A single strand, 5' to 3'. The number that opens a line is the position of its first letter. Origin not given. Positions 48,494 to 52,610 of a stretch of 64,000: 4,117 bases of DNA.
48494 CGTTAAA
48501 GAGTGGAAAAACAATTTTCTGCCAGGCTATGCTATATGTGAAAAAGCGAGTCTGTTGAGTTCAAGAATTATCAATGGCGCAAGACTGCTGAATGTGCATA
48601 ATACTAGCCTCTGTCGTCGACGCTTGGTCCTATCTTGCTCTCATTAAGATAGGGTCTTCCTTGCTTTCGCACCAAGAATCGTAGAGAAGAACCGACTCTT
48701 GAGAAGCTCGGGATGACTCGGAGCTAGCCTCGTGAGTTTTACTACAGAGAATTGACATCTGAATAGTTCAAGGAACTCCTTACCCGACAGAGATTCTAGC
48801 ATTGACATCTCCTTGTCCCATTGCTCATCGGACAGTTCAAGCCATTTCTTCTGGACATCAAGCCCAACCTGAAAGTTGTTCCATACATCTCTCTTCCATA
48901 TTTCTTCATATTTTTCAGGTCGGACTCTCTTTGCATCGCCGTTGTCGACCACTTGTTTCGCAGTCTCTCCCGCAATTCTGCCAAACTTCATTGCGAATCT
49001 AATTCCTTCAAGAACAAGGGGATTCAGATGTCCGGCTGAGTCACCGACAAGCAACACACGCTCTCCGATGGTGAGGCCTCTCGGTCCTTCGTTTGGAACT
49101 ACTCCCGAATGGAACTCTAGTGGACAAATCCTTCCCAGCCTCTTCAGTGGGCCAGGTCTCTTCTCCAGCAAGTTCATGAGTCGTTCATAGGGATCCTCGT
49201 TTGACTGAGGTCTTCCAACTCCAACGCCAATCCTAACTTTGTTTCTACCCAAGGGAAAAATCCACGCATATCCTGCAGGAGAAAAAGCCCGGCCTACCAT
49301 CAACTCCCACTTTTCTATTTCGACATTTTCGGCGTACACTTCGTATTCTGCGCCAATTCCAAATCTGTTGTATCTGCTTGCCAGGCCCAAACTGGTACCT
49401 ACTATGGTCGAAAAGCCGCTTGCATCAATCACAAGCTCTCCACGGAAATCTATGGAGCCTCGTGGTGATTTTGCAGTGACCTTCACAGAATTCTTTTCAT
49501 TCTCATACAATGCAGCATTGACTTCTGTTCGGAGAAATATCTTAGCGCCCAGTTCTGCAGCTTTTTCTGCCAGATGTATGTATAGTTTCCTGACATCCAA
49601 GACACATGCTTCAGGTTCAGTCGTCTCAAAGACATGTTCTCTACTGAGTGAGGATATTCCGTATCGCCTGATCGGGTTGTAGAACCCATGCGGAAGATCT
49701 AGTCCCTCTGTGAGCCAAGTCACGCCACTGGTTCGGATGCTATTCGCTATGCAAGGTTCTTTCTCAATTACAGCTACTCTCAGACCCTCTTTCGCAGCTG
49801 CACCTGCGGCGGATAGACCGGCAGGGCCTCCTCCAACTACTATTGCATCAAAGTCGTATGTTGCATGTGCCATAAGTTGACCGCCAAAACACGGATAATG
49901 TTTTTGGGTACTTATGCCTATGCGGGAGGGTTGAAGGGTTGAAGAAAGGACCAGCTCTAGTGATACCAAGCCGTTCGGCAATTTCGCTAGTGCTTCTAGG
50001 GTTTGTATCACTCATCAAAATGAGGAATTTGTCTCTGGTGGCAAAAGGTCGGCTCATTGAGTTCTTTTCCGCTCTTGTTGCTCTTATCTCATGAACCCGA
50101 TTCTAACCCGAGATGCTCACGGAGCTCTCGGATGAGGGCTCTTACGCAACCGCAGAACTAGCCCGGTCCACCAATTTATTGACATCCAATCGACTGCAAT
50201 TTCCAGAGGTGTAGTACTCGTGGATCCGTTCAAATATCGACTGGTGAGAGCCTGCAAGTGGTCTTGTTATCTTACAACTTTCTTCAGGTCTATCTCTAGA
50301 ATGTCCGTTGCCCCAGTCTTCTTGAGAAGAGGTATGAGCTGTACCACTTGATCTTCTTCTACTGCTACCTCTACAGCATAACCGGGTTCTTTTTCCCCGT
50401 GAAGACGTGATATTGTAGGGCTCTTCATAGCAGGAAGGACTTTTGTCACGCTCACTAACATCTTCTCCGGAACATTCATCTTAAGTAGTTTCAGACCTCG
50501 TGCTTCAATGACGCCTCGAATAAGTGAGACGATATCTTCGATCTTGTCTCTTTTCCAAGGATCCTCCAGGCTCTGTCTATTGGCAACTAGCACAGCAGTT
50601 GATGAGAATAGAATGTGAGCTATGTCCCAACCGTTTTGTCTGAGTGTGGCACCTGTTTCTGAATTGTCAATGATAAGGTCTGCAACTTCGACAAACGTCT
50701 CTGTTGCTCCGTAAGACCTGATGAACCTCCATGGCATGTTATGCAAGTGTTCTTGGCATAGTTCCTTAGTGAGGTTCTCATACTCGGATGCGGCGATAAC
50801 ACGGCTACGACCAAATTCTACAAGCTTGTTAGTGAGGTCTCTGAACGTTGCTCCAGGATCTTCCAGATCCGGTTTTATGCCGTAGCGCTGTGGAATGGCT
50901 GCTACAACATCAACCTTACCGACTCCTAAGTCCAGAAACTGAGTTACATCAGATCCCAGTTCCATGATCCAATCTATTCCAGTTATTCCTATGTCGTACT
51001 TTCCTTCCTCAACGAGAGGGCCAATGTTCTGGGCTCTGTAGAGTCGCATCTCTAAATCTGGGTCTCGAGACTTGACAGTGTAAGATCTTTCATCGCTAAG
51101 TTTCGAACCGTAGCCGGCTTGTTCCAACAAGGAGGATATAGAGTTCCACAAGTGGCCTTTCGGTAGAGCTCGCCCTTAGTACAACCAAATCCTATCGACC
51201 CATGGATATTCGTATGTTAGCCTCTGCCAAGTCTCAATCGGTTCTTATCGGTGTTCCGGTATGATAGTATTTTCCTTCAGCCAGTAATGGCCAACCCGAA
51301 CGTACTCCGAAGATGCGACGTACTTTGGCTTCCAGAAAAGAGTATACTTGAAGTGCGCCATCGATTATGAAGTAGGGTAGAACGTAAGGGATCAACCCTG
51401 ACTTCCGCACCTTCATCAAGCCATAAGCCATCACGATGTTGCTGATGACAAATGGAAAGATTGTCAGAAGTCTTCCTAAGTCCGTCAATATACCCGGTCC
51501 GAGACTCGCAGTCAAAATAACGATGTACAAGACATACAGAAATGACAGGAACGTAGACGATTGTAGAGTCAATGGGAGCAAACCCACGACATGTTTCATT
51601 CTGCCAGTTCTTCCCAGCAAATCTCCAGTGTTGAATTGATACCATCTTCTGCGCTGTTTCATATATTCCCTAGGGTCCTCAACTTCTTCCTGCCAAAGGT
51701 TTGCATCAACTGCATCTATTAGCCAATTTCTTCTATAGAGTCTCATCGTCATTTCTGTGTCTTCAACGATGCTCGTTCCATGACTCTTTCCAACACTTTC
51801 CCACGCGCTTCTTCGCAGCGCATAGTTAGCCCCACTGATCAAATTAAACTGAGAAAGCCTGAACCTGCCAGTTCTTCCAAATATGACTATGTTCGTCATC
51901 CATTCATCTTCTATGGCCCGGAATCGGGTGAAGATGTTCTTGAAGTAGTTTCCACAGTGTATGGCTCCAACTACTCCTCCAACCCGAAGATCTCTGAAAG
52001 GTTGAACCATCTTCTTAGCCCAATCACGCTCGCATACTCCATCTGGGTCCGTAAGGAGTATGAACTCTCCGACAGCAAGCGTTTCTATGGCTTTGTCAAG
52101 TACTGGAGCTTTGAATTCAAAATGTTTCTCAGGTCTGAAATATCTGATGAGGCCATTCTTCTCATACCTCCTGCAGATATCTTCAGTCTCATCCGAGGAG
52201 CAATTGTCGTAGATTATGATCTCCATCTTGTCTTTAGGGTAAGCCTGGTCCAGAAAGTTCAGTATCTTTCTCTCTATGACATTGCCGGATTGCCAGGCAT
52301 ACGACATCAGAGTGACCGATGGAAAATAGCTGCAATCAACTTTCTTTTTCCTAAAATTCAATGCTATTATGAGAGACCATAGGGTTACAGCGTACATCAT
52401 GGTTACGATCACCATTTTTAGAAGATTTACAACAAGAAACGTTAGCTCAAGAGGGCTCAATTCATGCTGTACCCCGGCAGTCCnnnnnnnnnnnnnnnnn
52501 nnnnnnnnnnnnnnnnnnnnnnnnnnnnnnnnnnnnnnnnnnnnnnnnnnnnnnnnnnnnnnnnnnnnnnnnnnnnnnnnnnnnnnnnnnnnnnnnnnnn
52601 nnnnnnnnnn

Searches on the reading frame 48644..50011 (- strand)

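Call 7: search_protein_families(library=pfam, proteins=[window:48644-50011:-], max_evalue=0.01)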
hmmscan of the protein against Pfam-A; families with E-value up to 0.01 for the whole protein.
window:48644-50011:- (455 aa): 14 families
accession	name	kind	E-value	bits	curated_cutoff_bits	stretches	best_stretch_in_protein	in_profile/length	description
PF01266.30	DAO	-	3.4e-15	56.9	27.9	2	55-101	1-49/353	FAD dependent oxidoreductase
PF12831.13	FAD_oxidored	-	1.4e-13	51.4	27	1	55-202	1-148/416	FAD dependent oxidoreductase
PF01494.25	FAD_binding_3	-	7.3e-12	45.6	22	1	54-212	2-171/349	FAD binding domain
PF22578.2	GGR_cat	-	9.2e-11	41.9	27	1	220-286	5-72/88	Geranylgeranyl reductase catalytic domain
PF03486.20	HI0933_like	-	3.5e-08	33.6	50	1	55-97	2-44/244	HI0933-like protein Rossmann domain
PF00890.30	FAD_binding_2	-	4.8e-08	33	20.4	1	55-98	1-45/414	FAD binding domain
PF13450.12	NAD_binding_8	-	2.9e-07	31.1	21.9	1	58-95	1-38/68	NAD(P)-binding Rossmann-like domain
PF05834.18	Lycopene_cycl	-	8.1e-07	28.9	23.4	1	55-259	1-199/380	Lycopene cyclase protein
PF07992.20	Pyr_redox_2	-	8.7e-07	29.1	26.1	1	55-178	2-87/291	Pyridine nucleotide-disulphide oxidoreductase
PF13738.12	Pyr_redox_3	-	4.4e-06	26.6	30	1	57-93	1-37/305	Pyridine nucleotide-disulphide oxidoreductase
PF01946.23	Thi4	-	1.2e-05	25.2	26.2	1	53-86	17-51/235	Thi4 family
PF00070.33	Pyr_redox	-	2.6e-05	25.1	22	1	56-90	2-36/82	Pyridine nucleotide-disulphide oxidoreductase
PF01134.28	GIDA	-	0.00015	21.4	22.1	1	55-83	1-29/391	Glucose inhibited division protein A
PF04820.20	Trp_halogenase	-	0.00093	18.6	21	0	141-342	158-345/458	Tryptophan halogenase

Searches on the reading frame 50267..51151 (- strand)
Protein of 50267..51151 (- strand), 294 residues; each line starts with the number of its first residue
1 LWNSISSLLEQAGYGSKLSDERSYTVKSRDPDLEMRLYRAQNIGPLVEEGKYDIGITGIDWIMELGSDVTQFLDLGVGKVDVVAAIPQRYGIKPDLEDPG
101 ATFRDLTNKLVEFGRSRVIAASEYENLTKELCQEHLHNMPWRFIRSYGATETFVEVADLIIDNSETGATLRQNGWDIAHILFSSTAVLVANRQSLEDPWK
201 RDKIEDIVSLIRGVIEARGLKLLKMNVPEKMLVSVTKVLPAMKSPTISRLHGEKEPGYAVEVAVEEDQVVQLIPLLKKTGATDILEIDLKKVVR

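Call 7: search_protein_families(library=pfam, proteins=[window:50267-51151:-], max_evalue=0.01)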
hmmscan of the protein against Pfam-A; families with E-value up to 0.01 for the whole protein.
window:50267-51151:- (294 aa): 2 families
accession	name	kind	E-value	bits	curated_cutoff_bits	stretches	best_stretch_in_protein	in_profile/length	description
PF01634.23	HisG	-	7.8e-32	110.8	25.5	1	39-212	1-157/158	ATP phosphoribosyltransferase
PF08029.16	HisG_C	-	1.6e-21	76.7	23.5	1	217-291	1-73/73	HisG, C-terminal domain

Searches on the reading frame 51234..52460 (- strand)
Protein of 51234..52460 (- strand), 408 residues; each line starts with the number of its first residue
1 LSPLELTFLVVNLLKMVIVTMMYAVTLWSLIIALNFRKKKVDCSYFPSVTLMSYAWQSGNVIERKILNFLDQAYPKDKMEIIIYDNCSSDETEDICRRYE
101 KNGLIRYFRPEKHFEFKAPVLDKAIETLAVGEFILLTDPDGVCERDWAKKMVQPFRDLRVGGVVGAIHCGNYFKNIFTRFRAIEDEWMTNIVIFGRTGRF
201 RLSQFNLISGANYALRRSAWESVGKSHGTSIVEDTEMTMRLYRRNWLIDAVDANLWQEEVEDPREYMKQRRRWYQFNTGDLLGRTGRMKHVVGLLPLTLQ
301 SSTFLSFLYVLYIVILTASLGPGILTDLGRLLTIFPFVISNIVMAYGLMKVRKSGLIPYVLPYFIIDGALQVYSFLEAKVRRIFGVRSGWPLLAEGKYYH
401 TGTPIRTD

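Call 7: search_protein_families(library=pfam, proteins=[window:51234-52460:-], max_evalue=0.01)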
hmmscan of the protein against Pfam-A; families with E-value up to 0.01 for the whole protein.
window:51234-52460:- (408 aa): 5 families
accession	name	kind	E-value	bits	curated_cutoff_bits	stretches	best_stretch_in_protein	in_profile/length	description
PF00535.33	Glycos_transf_2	-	1.8e-18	67.4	23.3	1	59-220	10-164/168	Glycosyl transferase family 2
PF13632.12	Glyco_trans_2_3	-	8.8e-17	62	27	1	134-330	2-183/198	Glycosyl transferase family group 2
PF13641.12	Glyco_tranf_2_3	-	1.1e-13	52.2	27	1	47-274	1-228/230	Glycosyltransferase like family 2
PF13506.12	Glyco_transf_21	-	2.7e-07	30.7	21.7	1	117-273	18-172/174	Glycosyl transferase family 21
PF13704.12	Glyco_tranf_2_4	-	0.001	20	27.5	1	67-140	8-81/98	Glycosyl transferase family 2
